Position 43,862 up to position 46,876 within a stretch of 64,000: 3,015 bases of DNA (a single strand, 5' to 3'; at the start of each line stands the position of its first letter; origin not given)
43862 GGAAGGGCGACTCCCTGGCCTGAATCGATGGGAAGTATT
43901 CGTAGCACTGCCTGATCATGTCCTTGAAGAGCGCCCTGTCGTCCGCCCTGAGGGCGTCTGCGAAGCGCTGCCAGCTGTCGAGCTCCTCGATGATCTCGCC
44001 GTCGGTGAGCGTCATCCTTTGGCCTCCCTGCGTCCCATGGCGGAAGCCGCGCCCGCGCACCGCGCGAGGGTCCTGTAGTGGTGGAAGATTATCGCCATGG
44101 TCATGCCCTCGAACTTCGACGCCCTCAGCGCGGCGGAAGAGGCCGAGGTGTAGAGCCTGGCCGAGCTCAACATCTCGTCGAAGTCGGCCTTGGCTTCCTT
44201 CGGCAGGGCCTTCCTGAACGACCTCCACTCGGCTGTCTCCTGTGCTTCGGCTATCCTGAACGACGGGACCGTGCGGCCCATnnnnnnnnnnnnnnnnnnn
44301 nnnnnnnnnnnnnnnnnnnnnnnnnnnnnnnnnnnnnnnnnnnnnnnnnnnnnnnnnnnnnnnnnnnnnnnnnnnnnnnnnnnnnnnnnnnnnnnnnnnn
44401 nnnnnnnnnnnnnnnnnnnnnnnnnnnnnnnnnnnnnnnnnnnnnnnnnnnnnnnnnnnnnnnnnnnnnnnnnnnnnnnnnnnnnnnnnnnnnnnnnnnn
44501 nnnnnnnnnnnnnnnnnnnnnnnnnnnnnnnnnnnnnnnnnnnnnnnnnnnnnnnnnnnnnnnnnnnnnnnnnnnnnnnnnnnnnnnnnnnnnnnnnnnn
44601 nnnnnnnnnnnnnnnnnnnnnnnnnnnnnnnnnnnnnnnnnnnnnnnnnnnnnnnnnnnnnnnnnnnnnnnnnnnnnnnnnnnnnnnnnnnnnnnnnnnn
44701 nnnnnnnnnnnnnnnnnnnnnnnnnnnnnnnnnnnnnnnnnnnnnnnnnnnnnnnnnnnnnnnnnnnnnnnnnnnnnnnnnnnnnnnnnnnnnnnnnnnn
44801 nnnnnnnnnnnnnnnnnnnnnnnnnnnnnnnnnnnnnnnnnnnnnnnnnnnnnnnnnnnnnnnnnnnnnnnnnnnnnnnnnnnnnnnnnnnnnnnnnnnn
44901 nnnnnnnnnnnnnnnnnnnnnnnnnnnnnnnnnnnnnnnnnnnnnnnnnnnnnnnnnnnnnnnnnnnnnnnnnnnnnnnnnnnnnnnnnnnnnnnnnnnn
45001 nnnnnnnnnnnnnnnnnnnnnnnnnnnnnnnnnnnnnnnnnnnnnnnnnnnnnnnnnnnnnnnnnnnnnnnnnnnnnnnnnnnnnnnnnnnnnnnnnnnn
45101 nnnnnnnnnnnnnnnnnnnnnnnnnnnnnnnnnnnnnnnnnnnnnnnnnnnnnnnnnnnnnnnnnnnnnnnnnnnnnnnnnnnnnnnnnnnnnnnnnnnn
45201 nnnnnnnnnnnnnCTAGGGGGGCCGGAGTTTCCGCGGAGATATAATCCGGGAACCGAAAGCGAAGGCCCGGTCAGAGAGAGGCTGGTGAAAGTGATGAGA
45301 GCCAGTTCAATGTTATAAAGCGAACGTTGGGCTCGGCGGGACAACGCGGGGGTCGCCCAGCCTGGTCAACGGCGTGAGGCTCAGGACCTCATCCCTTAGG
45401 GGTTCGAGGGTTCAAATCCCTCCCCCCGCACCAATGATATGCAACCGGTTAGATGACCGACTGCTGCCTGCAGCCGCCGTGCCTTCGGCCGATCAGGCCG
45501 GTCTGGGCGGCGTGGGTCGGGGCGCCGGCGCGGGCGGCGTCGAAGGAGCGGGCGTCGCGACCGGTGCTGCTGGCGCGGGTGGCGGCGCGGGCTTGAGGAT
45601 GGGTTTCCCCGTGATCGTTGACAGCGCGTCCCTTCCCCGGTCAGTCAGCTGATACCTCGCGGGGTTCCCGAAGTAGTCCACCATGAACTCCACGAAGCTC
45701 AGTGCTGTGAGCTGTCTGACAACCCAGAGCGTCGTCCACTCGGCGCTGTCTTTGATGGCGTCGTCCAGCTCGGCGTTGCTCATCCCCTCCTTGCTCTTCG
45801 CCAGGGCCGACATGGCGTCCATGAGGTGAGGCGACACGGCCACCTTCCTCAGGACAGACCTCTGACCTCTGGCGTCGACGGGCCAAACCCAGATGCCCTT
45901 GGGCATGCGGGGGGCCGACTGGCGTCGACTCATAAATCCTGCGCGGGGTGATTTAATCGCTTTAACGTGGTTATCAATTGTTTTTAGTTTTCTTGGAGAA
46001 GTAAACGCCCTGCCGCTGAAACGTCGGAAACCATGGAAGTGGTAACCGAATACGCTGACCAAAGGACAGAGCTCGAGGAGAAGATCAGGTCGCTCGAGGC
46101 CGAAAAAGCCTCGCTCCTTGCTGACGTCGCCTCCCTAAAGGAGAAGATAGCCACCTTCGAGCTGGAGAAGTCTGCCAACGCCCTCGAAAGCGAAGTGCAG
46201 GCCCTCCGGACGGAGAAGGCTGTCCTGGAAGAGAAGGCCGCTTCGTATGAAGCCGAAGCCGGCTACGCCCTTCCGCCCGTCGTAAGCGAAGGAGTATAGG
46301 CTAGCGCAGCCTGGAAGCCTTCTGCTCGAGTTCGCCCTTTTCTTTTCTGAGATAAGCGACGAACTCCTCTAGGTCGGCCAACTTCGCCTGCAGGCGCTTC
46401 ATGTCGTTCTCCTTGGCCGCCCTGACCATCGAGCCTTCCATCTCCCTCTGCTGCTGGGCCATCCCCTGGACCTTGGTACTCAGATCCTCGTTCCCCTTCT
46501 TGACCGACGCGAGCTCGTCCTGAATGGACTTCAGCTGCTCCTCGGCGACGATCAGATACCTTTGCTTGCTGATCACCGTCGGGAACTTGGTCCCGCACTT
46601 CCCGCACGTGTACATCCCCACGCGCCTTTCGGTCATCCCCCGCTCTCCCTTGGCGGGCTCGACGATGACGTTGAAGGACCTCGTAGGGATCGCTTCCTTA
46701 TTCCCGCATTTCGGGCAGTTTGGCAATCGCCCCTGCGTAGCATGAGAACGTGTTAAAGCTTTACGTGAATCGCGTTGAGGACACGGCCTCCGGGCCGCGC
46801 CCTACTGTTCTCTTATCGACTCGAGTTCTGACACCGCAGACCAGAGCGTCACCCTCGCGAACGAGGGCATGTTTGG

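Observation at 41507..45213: Tightly overlapped four-gene operon: P-loop-less RecA-like protein, two paralogous ~88-aa proteins, and a family-B polymerase with degenerate motifs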

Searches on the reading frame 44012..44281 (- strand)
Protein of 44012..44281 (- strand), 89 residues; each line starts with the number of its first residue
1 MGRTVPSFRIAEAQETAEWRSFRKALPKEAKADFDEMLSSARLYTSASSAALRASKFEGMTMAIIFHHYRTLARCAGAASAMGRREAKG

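Call 4: search_protein_families(library=pfam, proteins=[window:44012-44281:-], max_evalue=1)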
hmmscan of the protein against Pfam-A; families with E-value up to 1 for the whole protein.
window:44012-44281:- (89 aa): 1 family
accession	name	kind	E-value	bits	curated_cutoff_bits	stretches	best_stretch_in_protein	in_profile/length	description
PF25051.1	WHD_MCM8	-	0.18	12.3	26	1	17-59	15-57/80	MCM8 winged helix domain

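Call 5: search_protein_families(library=ncbifam, proteins=[window:44012-44281:-], max_evalue=1)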
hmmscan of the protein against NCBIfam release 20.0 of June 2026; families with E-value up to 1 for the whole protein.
window:44012-44281:- (89 aa): 1 family
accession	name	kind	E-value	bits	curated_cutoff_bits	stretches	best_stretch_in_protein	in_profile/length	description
TIGR00658.1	orni_carb_tr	equivalog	0.012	14.8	280.85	1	30-80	10-60/304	ornithine carbamoyltransferase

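Call 16: find_homologous_proteins(query=window:44012-44281:-, max_evalue=0.001)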
Query window:44012-44281:- (89 aa): 532 proteins with E <= 0.001 among 536 candidates; the best 120 are listed.
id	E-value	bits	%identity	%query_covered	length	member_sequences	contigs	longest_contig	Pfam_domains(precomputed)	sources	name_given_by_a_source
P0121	1.0e-48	180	99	100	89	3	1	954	PF26485.1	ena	-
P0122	1.5e-41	157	87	100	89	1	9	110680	PF26485.1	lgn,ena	-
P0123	3.4e-40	153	83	100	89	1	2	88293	PF26485.1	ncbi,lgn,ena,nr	ncbi:MAG: hypothetical protein JRN06_10255 [Nitrososphaerota archaeon]|nr:hypothetical protein [Nitr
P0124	1.2e-39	151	82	100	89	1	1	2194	PF26485.1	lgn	-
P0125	1.2e-39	151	82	100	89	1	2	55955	PF26485.1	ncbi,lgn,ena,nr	ncbi:MAG TPA: hypothetical protein VJR06_03345 [Nitrososphaerales archaeon]|nr:hypothetical protein 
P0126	2.7e-38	147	80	100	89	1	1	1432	PF26485.1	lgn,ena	-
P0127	5.3e-38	146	79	100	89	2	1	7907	PF26485.1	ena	-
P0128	1.6e-37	144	78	100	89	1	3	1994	PF26485.1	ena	-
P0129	2.4e-37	144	78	100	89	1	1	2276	PF26485.1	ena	-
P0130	3.8e-37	143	79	100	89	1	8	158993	PF26485.1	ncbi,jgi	jgi:hypothetical protein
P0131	5.9e-37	143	78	99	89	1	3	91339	PF26485.1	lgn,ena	-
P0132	1.7e-36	141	79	97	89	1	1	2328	PF26485.1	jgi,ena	-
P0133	1.9e-36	141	78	100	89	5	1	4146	PF26485.1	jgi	jgi:hypothetical protein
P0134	4.2e-36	140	76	100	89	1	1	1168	PF26485.1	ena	-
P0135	5.4e-36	140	78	97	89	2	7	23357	PF26485.1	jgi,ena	-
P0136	7.4e-36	139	78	98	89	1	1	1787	PF26485.1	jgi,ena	-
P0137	1.4e-35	138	81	99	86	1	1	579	PF26485.1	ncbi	-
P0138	1.5e-35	138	75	99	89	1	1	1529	PF26485.1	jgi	jgi:hypothetical protein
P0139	1.8e-35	138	76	98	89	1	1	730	PF26485.1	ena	-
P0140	1.9e-35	138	77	99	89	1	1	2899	PF26485.1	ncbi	-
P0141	2.1e-35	138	77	98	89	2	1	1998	PF26485.1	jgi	-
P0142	2.2e-35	138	83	91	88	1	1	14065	PF26485.1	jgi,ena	jgi:hypothetical protein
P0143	2.3e-35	138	76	99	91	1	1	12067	PF26485.1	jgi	jgi:hypothetical protein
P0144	2.7e-35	137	75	99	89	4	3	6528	PF26485.1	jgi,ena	-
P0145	3.1e-35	137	76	100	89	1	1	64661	PF26485.1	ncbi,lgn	-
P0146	3.3e-35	137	77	97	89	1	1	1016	PF26485.1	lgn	-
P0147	3.6e-35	137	76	100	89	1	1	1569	PF26485.1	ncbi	-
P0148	3.7e-35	137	80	94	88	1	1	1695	PF26485.1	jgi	jgi:hypothetical protein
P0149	5.8e-35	136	76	98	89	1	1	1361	PF26485.1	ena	-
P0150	6.1e-35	136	74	99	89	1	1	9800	PF26485.1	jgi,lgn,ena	jgi:hypothetical protein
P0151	6.8e-35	136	75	99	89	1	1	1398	PF26485.1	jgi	jgi:hypothetical protein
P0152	8.1e-35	136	79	96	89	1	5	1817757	PF26485.1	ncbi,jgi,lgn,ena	-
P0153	9.7e-35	136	79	98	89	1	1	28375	PF26485.1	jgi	jgi:hypothetical protein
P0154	1.0e-34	136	78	97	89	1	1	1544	PF26485.1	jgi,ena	-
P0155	1.1e-34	135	75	99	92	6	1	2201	PF26485.1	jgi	-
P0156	1.2e-34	135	78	93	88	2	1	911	PF26485.1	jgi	jgi:hypothetical protein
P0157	1.3e-34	135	76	97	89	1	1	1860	PF26485.1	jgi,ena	-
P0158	1.5e-34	135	74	99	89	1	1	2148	PF26485.1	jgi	jgi:hypothetical protein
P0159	1.7e-34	135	79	96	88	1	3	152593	PF26485.1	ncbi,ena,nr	ncbi:MAG: hypothetical protein JRN28_00335 [Nitrososphaerota archaeon]|nr:hypothetical protein [Nitr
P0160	1.9e-34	135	76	97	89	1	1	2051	PF26485.1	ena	-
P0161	2.0e-34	135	75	98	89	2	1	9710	PF26485.1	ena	-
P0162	2.4e-34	134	73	99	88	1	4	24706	PF26485.1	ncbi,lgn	-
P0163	2.7e-34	134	76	99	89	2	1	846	PF26485.1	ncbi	-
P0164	2.9e-34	134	77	97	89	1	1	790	PF26485.1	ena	-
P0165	3.5e-34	134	76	97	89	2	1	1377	PF26485.1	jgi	jgi:hypothetical protein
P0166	4.6e-34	133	79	98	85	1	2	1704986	PF26485.1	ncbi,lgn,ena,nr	ncbi:MAG: hypothetical protein JRN21_08865 [Nitrososphaerota archaeon]|nr:hypothetical protein [Nitr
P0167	4.8e-34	133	74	97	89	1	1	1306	PF26485.1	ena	-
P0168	5.4e-34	133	77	93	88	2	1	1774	PF26485.1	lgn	-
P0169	5.5e-34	133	76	98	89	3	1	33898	PF26485.1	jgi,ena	-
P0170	5.6e-34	133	73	99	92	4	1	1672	PF26485.1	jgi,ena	-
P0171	5.6e-34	133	73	97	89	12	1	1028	PF26485.1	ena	-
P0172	5.7e-34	133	74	99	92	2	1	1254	PF26485.1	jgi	-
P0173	5.8e-34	133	74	97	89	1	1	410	PF26485.1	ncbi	-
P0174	6.1e-34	133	76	97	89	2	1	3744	PF26485.1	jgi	-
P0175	6.3e-34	133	78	99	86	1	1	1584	PF26485.1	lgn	-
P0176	7.2e-34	133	76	97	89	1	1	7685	PF26485.1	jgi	jgi:hypothetical protein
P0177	7.7e-34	133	77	93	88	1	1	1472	PF26485.1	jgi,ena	-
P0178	7.9e-34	133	76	97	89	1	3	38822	PF26485.1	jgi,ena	jgi:hypothetical protein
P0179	8.2e-34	133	73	100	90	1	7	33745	PF26485.1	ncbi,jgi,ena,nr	ncbi:MAG TPA: hypothetical protein VLY82_00095 [Nitrososphaerales archaeon]|jgi:hypothetical protein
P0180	8.6e-34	133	76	97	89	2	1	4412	PF26485.1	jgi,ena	-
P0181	9.0e-34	132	75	98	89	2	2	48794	PF26485.1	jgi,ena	-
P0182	9.1e-34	132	74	100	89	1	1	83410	PF26485.1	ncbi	-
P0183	9.2e-34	132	76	93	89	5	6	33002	PF26485.1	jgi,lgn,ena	jgi:hypothetical protein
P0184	9.6e-34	132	73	99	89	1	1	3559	PF26485.1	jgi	jgi:hypothetical protein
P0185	1.0e-33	132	73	97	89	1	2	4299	PF26485.1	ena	-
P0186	1.0e-33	132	74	99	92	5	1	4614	PF26485.1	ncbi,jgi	-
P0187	1.1e-33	132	74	99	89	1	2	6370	PF26485.1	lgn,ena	-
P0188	1.1e-33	132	76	97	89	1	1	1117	PF26485.1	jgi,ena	-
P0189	1.2e-33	132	74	98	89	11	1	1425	PF26485.1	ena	-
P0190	1.2e-33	132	75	100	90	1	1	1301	PF26485.1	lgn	-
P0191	1.2e-33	132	73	99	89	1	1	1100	PF26485.1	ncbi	-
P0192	1.3e-33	132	72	99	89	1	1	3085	PF26485.1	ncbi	-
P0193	1.5e-33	132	73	97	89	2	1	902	PF26485.1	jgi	-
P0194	1.5e-33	132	72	97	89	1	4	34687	PF26485.1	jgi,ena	jgi:hypothetical protein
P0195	1.5e-33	132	72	97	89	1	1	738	PF26485.1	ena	-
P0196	1.6e-33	132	74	99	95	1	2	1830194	PF26485.1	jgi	jgi:hypothetical protein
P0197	1.7e-33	132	75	94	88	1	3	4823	PF26485.1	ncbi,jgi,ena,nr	ncbi:MAG TPA: hypothetical protein VEB67_00155 [Nitrososphaerales archaeon]|nr:hypothetical protein 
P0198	1.7e-33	132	72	100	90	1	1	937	PF26485.1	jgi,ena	-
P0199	1.8e-33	132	79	90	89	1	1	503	PF26485.1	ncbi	-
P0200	1.8e-33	132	73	99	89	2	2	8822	PF26485.1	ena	-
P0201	1.9e-33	131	76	92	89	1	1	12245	PF26485.1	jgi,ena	-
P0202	1.9e-33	131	78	92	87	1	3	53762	PF26485.1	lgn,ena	-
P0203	1.9e-33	131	73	98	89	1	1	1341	PF26485.1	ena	-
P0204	2.0e-33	131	73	99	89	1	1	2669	PF26485.1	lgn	-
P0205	2.0e-33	131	72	97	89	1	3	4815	PF26485.1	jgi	jgi:hypothetical protein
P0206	2.3e-33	131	72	100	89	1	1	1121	PF26485.1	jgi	jgi:hypothetical protein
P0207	2.3e-33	131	81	87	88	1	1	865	PF26485.1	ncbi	-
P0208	2.3e-33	131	72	99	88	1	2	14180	PF26485.1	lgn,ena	-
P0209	2.4e-33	131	78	91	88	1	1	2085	PF26485.1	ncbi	-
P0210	2.8e-33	131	74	97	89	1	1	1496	PF26485.1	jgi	-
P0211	2.9e-33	131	74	99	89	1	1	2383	PF26485.1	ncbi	-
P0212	3.0e-33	131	72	97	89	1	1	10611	PF26485.1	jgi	jgi:hypothetical protein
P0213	3.1e-33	131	76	93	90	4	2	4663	PF26485.1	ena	-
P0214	3.4e-33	131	73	97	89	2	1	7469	PF26485.1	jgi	jgi:hypothetical protein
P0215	3.5e-33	131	72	97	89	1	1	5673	PF26485.1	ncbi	-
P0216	3.5e-33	131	76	97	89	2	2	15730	PF26485.1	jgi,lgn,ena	-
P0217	3.7e-33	131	81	87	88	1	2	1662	PF26485.1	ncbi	-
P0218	3.7e-33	131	77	89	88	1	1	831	PF26485.1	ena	-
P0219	4.1e-33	130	73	100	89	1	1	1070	PF26485.1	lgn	-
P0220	4.5e-33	130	74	96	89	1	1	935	PF26485.1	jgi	-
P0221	4.8e-33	130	74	99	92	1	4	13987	PF26485.1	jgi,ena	-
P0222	4.9e-33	130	73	97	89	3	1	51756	PF26485.1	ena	-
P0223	5.4e-33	130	70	99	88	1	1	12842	PF26485.1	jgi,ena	-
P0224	5.4e-33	130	81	87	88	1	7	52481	PF26485.1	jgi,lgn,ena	-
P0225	5.6e-33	130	81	87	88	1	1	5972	PF26485.1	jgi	-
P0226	5.8e-33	130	75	94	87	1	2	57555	PF26485.1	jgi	jgi:hypothetical protein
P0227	6.0e-33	130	76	96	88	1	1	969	PF26485.1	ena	-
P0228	6.1e-33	130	77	94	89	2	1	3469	PF26485.1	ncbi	ncbi:MAG TPA: hypothetical protein VIW22_05365 [Nitrososphaerales archaeon]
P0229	6.1e-33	130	76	93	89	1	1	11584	PF26485.1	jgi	-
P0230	6.1e-33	130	77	92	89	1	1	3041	PF26485.1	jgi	jgi:hypothetical protein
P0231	6.1e-33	130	82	87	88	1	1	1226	PF26485.1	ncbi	-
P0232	6.1e-33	130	72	97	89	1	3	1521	PF26485.1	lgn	-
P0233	6.2e-33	130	73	100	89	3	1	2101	PF26485.1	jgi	jgi:hypothetical protein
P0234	6.2e-33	130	74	97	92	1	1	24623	PF26485.1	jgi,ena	jgi:hypothetical protein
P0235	6.2e-33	130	77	93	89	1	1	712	PF26485.1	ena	-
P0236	6.6e-33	130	78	98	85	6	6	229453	PF26485.1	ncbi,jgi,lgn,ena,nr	ncbi:MAG: hypothetical protein JRN27_05945 [Nitrososphaerota archaeon]|jgi:hypothetical protein|nr:h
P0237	7.3e-33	130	73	99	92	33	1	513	PF26485.1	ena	-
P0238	7.4e-33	130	72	100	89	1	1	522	PF26485.1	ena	-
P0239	8.0e-33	129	74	98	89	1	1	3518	PF26485.1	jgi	jgi:hypothetical protein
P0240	8.1e-33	129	72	97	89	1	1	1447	PF26485.1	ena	-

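Call 74: search_protein_families(library=padloc, proteins=[window:44012-44281:-], max_evalue=0.01)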
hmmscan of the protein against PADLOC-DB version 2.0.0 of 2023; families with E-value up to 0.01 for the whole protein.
window:44012-44281:- (89 aa): 1 family
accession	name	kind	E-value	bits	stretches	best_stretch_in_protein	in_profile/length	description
PDLC04141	capP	-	0.008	13.7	1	21-75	117-171/242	capP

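Call 75: search_protein_families(library=phrogs, proteins=[window:44012-44281:-], max_evalue=0.01)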
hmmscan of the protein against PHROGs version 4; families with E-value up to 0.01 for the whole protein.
window:44012-44281:- (89 aa): 0 families

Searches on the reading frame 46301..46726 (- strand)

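Call 63: search_protein_families(library=pfam, proteins=[window:46301-46726:-], max_evalue=0.001)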
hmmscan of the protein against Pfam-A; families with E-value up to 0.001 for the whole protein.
window:46301-46726:- (141 aa): 2 families
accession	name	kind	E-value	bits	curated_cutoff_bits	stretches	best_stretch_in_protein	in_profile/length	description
PF08614.16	ATG16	-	0.0002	22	33.7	1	56-136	74-152/200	Autophagy protein 16 (ATG16)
PF14353.12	CpXC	-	0.00051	20.5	25.4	1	3-121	2-103/121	CpXC protein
